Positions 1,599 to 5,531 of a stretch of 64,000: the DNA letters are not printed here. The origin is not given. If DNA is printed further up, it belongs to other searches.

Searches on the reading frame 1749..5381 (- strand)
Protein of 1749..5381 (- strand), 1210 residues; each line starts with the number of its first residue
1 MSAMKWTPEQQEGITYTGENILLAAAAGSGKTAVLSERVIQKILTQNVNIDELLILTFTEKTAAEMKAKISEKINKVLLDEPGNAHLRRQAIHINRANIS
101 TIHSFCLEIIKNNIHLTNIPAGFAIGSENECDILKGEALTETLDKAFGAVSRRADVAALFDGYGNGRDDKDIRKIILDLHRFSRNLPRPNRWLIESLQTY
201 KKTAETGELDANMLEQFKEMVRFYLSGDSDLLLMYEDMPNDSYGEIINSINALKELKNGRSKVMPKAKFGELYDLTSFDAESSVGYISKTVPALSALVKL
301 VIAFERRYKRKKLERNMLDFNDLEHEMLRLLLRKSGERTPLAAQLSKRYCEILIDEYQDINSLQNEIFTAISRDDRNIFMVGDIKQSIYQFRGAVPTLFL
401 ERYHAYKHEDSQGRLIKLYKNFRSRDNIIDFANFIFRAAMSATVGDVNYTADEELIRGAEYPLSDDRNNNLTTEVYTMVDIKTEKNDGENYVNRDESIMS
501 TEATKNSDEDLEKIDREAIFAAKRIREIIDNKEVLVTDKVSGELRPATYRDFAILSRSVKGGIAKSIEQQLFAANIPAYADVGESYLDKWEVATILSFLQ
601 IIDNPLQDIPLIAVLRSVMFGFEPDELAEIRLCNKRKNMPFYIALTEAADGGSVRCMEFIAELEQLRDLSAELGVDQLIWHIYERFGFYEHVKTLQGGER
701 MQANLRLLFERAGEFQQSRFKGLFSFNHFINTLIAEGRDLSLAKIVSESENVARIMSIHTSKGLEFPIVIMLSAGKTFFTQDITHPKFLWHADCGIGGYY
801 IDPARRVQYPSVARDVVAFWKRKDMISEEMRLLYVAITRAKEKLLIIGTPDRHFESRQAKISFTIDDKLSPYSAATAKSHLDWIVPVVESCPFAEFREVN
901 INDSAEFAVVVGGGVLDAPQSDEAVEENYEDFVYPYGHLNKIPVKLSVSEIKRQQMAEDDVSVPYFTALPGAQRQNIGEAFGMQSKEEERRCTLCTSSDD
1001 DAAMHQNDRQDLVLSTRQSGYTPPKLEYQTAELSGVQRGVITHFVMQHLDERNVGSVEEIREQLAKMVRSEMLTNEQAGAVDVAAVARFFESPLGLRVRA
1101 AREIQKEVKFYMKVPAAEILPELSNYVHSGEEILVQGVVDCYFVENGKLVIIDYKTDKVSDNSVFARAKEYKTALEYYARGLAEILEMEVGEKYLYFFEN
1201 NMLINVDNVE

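Call 29: search_protein_families(library=pfam, proteins=[window:1749-5381:-], max_evalue=0.00001)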
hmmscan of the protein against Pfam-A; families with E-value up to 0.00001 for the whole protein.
window:1749-5381:- (1210 aa): 4 families
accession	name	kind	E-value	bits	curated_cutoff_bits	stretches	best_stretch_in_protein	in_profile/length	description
PF00580.27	UvrD-helicase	-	1.1e-57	196.2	23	1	6-406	1-270/271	UvrD/REP helicase N-terminal domain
PF13361.12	UvrD_C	-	2e-25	90.4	25.6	1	416-847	1-346/350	UvrD-like helicase C-terminal domain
PF13245.12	AAA_19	-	6.2e-18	65.7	25.1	1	12-392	3-134/134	AAA domain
PF13538.12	UvrD_C_2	-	4.3e-10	39.7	27.4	0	826-847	31-52/52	UvrD-like helicase C-terminal domain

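Call 49: find_encoding_contigs(protein=window:1749-5381:-, flank=10000, max_places=3)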
Protein window:1749-5381:- (1210 aa): 2 contigs read that carry it; 2 places shown.
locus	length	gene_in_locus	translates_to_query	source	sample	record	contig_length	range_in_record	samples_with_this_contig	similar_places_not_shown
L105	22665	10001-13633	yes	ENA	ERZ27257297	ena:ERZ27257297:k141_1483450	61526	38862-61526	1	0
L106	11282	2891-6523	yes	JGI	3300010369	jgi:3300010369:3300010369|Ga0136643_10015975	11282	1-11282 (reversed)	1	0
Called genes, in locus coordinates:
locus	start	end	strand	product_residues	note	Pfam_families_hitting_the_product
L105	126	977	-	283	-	PF01116:F_bP_aldolase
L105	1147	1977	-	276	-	PF07934:OGG_N, PF00730:HhH-GPD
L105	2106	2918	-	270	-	PF03780:Asp23 (weak)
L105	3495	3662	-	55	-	PF00037:Fer4, PF13237:Fer4_10 (weak), PF14697:Fer4_21, PF12838:Fer4_7, PF13187:Fer4_9, PF25160:LdpA_Fe-S-bd, PF12797:Fer4_2 (weak), PF00037:Fer4, +6 more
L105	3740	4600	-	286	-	PF04468:PSP1, PF28472:PSP1_3rd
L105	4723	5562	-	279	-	PF13177:DNA_pol3_delta2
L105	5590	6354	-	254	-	PF03309:Pan_kinase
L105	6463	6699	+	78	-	-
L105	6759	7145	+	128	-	-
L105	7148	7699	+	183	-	-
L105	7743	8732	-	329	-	PF16654:DAPDH_C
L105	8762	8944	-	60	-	-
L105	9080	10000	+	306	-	PF01479:S4 (weak), PF00849:PseudoU_synth_2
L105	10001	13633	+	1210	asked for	PF00580:UvrD-helicase, PF13245:AAA_19, PF13538:UvrD_C_2 (faint), PF13361:UvrD_C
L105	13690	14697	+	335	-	PF06723:MreB_Mbl, PF00022:Actin (weak), PF00012:HSP70, PF14450:FtsA, PF11104:PilM_2 (weak)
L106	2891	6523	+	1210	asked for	PF00580:UvrD-helicase, PF13245:AAA_19, PF13538:UvrD_C_2 (faint), PF13361:UvrD_C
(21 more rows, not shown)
